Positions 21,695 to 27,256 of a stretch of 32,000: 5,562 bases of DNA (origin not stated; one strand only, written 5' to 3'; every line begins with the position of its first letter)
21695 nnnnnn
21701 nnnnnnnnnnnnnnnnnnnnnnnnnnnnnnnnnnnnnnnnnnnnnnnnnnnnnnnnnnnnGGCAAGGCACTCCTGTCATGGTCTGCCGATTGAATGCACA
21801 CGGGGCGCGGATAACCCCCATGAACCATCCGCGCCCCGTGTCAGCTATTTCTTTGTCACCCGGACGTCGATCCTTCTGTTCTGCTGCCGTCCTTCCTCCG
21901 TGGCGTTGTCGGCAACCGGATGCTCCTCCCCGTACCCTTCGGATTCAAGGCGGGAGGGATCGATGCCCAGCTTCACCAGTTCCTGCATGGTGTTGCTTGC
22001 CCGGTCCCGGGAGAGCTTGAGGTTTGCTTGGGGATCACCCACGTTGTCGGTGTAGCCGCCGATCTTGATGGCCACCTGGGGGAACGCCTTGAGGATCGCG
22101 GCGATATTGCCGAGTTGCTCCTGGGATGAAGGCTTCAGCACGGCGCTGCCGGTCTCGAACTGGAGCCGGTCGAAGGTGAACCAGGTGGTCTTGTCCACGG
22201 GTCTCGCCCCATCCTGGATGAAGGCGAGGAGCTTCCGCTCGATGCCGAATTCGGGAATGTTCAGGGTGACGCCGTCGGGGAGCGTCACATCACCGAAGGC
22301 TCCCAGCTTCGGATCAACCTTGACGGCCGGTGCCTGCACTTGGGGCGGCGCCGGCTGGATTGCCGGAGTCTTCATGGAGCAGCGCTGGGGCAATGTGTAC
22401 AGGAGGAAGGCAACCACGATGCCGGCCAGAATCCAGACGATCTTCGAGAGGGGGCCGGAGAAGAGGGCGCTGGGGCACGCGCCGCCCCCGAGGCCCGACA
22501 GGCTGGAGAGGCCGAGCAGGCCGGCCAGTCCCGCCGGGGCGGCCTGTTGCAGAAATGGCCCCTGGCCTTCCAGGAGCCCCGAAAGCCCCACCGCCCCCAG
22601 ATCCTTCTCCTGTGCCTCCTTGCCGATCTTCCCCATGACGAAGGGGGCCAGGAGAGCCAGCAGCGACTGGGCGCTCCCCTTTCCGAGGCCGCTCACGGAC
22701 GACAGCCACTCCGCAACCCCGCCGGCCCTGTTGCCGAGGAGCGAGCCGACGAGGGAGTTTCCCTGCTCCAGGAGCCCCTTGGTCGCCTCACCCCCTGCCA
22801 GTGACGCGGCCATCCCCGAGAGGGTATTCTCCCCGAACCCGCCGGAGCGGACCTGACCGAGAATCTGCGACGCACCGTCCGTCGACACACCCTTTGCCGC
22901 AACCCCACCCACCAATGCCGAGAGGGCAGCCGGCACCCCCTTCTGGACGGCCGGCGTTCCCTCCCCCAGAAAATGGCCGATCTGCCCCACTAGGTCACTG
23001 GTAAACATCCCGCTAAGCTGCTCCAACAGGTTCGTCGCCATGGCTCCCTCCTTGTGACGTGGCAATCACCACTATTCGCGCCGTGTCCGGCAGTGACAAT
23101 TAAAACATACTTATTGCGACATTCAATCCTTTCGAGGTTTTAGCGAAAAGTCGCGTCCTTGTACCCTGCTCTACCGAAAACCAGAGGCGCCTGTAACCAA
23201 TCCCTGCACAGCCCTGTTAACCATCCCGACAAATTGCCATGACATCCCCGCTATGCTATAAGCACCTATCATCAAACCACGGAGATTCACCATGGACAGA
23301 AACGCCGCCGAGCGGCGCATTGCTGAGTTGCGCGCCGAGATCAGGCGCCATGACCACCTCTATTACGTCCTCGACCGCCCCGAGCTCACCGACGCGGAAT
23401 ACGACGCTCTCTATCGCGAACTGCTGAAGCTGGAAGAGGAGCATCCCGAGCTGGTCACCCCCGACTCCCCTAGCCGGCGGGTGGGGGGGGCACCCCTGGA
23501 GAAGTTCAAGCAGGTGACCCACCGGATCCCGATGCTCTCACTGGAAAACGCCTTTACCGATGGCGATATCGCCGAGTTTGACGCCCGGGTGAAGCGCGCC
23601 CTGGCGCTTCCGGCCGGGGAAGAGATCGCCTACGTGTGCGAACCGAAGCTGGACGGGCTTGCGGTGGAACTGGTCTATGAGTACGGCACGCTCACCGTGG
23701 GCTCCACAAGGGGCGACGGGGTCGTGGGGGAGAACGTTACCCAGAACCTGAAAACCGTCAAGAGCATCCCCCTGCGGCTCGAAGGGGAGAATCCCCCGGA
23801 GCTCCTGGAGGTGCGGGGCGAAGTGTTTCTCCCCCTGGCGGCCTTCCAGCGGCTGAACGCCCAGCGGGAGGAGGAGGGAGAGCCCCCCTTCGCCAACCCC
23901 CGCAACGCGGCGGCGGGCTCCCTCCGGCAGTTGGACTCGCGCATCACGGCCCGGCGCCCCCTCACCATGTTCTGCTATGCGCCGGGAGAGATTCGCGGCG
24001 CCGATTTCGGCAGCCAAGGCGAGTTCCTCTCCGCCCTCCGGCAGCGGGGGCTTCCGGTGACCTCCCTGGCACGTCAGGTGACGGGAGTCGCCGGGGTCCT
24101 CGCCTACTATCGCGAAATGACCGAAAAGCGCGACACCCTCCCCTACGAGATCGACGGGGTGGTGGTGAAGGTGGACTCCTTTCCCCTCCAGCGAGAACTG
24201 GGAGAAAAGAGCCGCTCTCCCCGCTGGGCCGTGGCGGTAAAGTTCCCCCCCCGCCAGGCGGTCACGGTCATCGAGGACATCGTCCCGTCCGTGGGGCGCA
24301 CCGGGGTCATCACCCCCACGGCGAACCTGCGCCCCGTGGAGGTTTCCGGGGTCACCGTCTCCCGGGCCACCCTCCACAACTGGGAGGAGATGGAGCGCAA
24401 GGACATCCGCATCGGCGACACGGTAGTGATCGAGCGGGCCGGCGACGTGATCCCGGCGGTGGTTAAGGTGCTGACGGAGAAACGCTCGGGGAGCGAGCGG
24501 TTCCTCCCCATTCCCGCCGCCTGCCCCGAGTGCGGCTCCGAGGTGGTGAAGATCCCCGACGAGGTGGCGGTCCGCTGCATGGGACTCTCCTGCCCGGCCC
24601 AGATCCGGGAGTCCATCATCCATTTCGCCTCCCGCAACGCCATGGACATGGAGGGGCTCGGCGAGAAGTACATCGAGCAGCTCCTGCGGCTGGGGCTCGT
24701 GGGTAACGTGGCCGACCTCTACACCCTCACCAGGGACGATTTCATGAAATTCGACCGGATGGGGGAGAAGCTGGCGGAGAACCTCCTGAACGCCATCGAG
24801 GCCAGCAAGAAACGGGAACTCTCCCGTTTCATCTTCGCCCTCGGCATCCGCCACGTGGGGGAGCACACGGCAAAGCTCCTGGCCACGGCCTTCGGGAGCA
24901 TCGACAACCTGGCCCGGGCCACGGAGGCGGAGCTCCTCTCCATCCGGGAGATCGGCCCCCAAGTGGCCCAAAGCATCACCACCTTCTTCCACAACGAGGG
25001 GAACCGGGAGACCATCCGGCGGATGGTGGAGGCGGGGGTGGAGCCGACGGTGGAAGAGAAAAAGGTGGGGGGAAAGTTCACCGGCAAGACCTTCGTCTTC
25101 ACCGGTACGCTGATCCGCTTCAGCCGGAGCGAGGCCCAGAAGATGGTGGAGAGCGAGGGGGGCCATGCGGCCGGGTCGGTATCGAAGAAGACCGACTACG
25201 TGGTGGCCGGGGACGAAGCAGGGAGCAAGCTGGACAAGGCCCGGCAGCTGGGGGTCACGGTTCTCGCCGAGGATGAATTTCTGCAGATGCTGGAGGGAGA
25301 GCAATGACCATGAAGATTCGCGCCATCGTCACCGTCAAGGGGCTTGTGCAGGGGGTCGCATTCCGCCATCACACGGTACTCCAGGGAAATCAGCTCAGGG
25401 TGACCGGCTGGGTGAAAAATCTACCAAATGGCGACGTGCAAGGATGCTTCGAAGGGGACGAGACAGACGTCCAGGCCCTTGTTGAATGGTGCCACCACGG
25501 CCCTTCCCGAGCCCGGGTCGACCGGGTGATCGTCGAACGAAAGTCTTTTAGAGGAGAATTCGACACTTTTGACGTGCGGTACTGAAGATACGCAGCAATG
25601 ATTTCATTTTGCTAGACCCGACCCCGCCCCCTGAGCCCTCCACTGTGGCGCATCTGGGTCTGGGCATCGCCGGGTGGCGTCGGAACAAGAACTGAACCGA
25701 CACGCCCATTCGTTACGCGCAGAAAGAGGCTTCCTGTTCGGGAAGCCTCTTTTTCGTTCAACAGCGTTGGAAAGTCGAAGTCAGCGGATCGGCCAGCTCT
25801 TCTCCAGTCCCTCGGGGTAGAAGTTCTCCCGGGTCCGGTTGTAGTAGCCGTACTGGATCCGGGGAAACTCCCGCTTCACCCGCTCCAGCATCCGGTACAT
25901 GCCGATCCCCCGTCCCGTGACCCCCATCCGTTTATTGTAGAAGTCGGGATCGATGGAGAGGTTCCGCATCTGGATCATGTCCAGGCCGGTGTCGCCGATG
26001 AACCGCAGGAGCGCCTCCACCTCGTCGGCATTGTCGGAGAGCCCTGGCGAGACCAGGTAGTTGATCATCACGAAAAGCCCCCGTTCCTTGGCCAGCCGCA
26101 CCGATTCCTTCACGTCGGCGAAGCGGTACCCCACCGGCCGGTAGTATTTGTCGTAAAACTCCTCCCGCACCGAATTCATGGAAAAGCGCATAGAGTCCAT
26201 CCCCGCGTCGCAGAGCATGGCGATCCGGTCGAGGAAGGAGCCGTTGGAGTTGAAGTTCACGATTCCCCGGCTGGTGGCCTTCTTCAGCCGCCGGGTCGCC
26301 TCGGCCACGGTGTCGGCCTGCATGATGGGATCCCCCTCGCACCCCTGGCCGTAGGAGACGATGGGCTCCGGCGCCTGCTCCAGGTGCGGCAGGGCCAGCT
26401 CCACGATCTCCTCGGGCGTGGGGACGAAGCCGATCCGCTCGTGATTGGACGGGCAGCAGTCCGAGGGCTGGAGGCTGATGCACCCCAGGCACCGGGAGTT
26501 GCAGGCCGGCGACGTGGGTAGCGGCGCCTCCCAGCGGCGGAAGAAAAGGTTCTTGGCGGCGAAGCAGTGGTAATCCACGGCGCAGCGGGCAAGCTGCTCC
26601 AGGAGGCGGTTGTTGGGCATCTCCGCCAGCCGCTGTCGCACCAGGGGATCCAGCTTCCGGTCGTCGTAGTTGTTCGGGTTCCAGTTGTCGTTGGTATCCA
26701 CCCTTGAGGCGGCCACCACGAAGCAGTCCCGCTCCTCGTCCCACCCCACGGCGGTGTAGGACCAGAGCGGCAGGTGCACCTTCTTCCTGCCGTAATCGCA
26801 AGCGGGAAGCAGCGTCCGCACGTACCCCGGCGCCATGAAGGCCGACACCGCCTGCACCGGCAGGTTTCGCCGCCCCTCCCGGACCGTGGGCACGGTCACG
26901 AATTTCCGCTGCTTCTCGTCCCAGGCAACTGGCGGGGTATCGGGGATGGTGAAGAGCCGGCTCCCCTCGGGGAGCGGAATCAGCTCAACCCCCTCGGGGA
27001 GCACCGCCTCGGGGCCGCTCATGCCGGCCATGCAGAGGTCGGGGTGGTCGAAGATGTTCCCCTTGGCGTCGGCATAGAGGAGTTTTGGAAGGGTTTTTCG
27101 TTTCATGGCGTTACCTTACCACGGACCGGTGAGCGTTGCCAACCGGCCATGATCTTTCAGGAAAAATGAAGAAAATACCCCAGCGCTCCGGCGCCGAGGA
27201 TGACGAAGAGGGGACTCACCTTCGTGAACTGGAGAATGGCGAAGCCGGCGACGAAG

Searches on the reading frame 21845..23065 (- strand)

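Call 7: search_protein_families(library=pfam, proteins=[window:21845-23065:-])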
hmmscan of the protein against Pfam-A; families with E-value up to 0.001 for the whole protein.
window:21845-23065:- (406 aa): 3 families
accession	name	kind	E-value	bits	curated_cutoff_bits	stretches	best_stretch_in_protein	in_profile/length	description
PF06078.17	DUF937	-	6.3e-31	108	25.4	1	15-149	1-134/135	Bacterial protein of unknown function (DUF937)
PF00691.25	OmpA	-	1.2e-21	77.3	27.2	1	303-397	2-98/98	OmpA family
PF05359.17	DUF748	-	2.7e-05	22.9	50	1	299-348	879-928/1037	Domain of Unknown Function (DUF748)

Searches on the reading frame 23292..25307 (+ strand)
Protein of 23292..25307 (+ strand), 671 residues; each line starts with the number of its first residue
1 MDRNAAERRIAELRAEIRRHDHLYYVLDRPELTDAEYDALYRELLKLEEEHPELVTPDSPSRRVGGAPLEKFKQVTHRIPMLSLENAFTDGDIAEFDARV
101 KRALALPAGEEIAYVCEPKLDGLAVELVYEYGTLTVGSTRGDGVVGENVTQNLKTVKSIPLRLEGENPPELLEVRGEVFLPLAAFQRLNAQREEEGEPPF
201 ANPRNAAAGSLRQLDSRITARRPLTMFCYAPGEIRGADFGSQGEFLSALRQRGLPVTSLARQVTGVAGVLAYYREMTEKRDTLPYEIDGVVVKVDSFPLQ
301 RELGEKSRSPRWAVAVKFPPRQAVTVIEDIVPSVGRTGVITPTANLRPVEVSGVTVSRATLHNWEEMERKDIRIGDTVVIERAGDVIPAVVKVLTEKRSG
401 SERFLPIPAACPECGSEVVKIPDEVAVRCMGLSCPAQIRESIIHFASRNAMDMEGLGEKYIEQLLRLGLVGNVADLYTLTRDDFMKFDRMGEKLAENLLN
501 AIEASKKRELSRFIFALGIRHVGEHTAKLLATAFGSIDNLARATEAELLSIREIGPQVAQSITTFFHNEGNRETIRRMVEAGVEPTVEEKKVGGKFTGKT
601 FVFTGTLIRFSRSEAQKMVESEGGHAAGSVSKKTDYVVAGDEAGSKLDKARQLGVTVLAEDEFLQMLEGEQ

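Call 7: search_protein_families(library=pfam, proteins=[window:23292-25307:+])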
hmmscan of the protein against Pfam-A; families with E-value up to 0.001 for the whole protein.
window:23292-25307:+ (671 aa): 9 families
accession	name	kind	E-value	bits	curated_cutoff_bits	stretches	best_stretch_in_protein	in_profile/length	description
PF01653.23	DNA_ligase_aden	-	2.1e-94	316.2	27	1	71-320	3-252/253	NAD-dependent DNA ligase adenylation domain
PF03120.22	DNA_ligase_OB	-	4.9e-34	116.5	32.9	1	325-401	2-78/79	NAD-dependent DNA ligase OB-fold domain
PF12826.13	HHH_2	-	1.3e-28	99.4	27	1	512-575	1-64/64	Helix-hairpin-helix motif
PF14520.12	HHH_5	-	1.9e-14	54.3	27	2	515-563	3-52/57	Helix-hairpin-helix domain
PF00533.33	BRCT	-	5e-13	49.5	21.3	1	594-666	4-77/78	BRCA1 C Terminus (BRCT) domain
PF03119.21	DNA_ligase_ZBD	-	8.9e-11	41.9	25.8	1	411-436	2-27/27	NAD-dependent DNA ligase C4 zinc finger domain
PF22745.1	Nlig-Ia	-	1.7e-10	41.8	27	1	7-56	3-52/92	DNA ligase-like, N-terminal NAD+-binding domain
PF12738.14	PTCB-BRCT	-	2.6e-05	24.6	22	1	612-658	13-59/63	twin BRCT domain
PF00633.29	HHH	-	0.00033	20.8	24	0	536-563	1-28/30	Helix-hairpin-helix motif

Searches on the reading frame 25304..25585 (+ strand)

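Call 60: search_protein_families(library=pfam, proteins=[window:25304-25585:+])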
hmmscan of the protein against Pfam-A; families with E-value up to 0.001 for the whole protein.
window:25304-25585:+ (93 aa): 1 family
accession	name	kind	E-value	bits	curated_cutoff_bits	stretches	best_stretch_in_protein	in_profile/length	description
PF00708.24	Acylphosphatase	-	6e-23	81.4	22.5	1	9-90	3-84/85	Acylphosphatase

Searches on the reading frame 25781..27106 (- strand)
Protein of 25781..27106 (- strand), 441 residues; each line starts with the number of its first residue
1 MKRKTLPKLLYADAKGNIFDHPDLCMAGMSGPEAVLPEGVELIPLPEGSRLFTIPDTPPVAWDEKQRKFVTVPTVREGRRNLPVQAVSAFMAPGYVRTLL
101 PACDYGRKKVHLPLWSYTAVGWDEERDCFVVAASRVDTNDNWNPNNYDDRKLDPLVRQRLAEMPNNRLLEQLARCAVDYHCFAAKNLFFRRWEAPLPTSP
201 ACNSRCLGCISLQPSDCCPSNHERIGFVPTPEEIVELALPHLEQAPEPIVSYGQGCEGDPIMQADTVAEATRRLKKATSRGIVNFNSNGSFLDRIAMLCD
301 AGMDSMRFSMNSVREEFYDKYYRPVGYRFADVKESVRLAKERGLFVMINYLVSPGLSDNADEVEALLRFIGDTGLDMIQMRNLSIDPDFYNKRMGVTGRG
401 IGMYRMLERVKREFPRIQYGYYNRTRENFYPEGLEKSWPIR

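Call 7: search_protein_families(library=pfam, proteins=[window:25781-27106:-])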
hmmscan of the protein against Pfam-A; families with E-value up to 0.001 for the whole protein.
window:25781-27106:- (441 aa): 1 family
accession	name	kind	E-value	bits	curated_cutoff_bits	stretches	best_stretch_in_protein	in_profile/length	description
PF04055.27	Radical_SAM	-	1.6e-15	58.1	29.5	1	197-369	2-165/166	Radical SAM superfamily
